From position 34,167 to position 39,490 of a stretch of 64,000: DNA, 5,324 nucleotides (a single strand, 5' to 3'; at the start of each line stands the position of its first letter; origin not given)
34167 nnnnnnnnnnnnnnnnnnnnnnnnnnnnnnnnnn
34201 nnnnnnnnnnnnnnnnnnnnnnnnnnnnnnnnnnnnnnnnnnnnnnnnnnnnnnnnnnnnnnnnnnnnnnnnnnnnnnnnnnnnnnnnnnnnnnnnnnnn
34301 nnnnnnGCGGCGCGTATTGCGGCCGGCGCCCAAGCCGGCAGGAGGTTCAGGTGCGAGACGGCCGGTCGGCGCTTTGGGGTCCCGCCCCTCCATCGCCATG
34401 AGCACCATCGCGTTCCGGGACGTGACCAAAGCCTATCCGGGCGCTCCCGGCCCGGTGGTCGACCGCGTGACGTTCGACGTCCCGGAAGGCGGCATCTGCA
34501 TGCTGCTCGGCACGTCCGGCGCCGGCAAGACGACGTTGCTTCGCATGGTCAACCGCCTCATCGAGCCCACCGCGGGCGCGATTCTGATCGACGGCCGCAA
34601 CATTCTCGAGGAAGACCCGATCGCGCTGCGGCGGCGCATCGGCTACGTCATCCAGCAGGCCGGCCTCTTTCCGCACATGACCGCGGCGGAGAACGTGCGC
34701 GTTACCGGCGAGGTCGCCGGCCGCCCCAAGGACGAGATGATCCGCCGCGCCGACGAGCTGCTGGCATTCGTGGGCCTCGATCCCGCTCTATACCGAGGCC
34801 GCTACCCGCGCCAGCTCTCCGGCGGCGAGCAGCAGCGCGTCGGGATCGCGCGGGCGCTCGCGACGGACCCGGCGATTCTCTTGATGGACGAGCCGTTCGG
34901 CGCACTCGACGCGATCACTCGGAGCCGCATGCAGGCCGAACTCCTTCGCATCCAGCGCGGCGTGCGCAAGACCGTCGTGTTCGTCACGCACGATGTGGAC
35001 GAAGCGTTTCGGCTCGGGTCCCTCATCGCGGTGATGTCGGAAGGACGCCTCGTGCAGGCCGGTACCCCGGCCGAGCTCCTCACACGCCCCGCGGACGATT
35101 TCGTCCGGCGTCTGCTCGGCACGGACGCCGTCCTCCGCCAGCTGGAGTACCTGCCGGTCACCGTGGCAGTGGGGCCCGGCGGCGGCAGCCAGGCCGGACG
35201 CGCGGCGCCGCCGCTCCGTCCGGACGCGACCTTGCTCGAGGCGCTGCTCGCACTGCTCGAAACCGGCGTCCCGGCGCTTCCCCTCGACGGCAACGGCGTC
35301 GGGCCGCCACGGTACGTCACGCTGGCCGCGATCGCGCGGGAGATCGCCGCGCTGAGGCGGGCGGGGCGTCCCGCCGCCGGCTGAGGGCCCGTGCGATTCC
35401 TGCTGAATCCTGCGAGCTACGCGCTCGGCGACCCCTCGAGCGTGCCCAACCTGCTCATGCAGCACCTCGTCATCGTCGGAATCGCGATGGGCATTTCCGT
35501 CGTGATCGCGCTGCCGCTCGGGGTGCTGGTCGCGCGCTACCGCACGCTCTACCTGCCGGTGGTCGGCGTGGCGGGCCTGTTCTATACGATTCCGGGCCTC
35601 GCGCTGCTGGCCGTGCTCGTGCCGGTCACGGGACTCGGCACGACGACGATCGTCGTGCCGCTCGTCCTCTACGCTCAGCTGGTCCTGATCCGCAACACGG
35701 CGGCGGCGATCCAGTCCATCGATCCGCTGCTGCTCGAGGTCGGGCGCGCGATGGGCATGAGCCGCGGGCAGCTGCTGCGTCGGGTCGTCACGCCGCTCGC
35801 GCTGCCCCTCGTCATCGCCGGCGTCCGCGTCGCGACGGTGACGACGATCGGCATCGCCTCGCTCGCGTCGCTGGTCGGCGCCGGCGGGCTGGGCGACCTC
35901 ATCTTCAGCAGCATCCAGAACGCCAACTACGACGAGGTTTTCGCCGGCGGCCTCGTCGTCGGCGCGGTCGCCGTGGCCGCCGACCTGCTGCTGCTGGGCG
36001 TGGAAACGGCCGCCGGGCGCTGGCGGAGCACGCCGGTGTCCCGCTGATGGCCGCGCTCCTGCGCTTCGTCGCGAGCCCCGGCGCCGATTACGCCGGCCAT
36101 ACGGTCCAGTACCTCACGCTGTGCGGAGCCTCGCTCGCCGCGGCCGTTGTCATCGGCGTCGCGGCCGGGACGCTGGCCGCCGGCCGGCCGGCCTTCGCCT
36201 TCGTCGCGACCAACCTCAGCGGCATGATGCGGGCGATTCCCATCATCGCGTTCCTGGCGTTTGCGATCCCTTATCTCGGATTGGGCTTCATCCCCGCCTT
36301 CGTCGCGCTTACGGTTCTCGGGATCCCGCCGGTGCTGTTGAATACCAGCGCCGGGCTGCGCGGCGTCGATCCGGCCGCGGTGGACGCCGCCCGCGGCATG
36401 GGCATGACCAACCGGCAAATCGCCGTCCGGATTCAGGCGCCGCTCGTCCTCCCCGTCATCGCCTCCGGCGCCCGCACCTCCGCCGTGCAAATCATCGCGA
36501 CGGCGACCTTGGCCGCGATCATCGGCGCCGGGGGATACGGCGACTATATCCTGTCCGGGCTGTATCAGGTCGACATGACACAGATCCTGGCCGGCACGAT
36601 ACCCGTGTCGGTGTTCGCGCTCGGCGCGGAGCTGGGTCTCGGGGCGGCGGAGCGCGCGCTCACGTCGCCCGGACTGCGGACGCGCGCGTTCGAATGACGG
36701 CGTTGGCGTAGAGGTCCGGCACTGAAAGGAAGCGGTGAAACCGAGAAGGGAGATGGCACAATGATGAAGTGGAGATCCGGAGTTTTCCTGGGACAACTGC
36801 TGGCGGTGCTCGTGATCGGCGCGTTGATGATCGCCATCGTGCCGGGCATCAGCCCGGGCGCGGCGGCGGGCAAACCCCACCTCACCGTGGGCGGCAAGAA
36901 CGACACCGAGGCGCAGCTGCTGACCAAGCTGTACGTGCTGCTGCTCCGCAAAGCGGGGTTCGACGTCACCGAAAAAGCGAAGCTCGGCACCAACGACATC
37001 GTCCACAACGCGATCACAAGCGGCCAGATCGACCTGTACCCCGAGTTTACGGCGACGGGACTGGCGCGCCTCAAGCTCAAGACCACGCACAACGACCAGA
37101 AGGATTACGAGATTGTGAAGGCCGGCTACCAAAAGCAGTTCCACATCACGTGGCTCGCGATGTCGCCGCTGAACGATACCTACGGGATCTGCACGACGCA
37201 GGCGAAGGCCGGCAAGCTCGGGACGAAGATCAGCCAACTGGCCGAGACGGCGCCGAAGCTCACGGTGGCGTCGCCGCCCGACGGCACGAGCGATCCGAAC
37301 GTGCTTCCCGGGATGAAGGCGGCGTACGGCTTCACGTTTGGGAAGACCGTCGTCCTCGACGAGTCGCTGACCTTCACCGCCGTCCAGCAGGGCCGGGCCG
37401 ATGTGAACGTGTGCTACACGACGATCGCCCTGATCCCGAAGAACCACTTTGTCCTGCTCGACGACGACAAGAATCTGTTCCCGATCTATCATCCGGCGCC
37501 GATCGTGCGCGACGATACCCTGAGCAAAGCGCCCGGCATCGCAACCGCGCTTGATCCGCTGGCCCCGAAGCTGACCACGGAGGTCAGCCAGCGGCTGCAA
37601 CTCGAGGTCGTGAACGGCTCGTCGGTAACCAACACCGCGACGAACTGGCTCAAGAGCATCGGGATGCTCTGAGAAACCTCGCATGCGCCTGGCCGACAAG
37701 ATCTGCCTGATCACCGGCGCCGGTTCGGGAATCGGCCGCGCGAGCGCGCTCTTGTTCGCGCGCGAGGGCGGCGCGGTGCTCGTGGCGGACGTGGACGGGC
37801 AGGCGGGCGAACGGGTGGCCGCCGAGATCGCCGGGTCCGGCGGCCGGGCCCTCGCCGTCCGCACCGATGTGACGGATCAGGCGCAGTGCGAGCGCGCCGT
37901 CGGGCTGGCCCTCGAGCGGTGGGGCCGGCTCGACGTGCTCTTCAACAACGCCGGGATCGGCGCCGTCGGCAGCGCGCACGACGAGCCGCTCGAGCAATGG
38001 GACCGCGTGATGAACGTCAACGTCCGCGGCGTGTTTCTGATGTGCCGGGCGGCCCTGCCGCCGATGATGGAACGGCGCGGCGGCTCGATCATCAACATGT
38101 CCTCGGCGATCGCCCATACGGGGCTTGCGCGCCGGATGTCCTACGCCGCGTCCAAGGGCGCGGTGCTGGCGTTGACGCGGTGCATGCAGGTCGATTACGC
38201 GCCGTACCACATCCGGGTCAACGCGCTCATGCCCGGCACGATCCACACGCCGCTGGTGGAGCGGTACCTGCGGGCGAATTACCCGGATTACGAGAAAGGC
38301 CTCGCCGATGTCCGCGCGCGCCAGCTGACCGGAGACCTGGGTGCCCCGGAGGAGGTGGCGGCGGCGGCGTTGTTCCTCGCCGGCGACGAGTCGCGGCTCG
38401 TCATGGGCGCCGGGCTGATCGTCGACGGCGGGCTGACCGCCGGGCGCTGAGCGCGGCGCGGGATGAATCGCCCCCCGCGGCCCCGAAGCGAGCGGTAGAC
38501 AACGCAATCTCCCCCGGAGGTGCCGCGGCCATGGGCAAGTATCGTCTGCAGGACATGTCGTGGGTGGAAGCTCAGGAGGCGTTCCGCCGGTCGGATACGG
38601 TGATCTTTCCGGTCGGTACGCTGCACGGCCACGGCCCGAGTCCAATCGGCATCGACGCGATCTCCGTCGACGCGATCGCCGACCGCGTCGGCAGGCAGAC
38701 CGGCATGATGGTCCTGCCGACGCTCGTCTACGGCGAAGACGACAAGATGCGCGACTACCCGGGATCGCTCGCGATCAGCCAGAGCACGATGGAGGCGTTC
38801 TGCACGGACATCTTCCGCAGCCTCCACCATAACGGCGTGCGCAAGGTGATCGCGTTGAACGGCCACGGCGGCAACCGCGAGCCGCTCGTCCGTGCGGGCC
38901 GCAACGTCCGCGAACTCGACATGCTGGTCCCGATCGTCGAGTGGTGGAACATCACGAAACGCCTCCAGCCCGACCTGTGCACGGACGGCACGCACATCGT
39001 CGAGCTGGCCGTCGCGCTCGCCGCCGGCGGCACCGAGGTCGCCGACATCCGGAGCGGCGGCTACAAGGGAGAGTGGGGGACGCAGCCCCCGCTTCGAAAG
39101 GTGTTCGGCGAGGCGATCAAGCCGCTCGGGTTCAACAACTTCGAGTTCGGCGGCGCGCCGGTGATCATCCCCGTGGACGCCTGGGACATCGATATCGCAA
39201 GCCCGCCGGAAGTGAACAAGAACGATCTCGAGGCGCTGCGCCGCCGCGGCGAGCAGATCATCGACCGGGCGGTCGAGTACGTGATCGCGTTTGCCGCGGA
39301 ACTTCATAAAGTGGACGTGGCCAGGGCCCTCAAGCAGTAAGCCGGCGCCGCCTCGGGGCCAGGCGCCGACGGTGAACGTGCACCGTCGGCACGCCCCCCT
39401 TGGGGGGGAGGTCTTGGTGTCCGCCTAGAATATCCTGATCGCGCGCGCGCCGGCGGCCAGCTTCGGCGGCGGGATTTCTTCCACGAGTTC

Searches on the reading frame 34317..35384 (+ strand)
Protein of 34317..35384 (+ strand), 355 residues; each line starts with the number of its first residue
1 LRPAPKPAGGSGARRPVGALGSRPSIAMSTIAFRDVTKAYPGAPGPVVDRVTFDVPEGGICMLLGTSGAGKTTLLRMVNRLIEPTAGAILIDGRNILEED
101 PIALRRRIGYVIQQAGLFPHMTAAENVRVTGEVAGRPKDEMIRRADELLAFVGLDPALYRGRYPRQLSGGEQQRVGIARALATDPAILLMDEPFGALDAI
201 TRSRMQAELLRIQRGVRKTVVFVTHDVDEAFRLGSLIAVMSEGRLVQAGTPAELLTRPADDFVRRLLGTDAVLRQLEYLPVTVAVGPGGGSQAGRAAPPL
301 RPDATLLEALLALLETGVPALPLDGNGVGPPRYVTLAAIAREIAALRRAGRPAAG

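Call 66: search_protein_families(library=pfam, proteins=[window:34317-35384:+], max_evalue=0.00001)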
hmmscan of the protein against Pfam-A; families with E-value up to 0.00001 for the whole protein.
window:34317-35384:+ (355 aa): 1 family
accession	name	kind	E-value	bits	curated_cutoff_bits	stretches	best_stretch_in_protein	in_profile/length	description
PF00005.33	ABC_tran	-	4e-36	125.1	25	1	49-194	2-136/137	ABC transporter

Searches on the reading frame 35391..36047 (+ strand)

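Call 67: search_protein_families(library=pfam, proteins=[window:35391-36047:+], max_evalue=0.00001)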
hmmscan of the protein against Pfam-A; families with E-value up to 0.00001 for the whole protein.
window:35391-36047:+ (218 aa): 1 family
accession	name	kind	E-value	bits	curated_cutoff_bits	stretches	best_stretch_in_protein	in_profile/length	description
PF00528.27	BPD_transp_1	-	1.4e-22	80.7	26.4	1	40-198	1-168/184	Binding-protein-dependent transport system inner membrane component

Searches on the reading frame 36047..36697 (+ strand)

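Call 67: search_protein_families(library=pfam, proteins=[window:36047-36697:+], max_evalue=0.00001)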
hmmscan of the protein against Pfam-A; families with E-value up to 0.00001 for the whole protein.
window:36047-36697:+ (216 aa): 1 family
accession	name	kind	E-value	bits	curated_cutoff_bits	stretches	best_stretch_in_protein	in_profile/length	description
PF00528.27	BPD_transp_1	-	1.2e-18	67.9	26.4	1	37-192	1-169/184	Binding-protein-dependent transport system inner membrane component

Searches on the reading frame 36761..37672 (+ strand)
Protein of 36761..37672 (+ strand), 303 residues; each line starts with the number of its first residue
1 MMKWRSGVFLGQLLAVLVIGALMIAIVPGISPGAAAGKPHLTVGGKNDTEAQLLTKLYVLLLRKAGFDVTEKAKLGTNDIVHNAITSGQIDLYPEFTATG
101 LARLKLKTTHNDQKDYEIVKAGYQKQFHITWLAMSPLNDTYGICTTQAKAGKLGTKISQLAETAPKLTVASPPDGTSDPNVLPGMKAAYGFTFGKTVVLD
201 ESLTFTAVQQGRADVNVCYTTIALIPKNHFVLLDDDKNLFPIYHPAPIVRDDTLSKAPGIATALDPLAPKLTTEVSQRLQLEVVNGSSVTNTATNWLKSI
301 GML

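Call 67: search_protein_families(library=pfam, proteins=[window:36761-37672:+], max_evalue=0.00001)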
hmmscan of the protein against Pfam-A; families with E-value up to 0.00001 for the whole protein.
window:36761-37672:+ (303 aa): 1 family
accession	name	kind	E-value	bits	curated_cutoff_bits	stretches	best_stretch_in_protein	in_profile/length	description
PF04069.17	OpuAC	-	3.8e-44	151.7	21.2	1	40-298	2-256/257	Substrate binding domain of ABC-type glycine betaine transport system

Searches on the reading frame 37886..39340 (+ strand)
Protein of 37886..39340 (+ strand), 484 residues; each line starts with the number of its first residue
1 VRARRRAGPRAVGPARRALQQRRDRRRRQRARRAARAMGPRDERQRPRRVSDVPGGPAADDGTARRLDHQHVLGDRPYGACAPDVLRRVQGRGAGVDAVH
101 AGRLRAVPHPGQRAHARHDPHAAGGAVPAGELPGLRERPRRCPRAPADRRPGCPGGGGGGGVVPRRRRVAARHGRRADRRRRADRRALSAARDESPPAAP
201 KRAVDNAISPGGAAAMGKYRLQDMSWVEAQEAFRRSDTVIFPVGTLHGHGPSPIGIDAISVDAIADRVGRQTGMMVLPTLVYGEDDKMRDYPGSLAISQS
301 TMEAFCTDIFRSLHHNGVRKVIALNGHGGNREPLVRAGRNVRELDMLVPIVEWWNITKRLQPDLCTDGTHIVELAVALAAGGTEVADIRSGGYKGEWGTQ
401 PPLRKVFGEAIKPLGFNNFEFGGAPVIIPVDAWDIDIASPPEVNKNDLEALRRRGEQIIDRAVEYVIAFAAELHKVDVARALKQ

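Call 66: search_protein_families(library=pfam, proteins=[window:37886-39340:+], max_evalue=0.00001)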
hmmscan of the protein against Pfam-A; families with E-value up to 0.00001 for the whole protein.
window:37886-39340:+ (484 aa): 1 family
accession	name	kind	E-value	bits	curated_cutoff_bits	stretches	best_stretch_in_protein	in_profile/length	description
PF02633.19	Creatininase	-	5.6e-33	114.8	31.3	1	222-355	1-141/238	Creatinine amidohydrolase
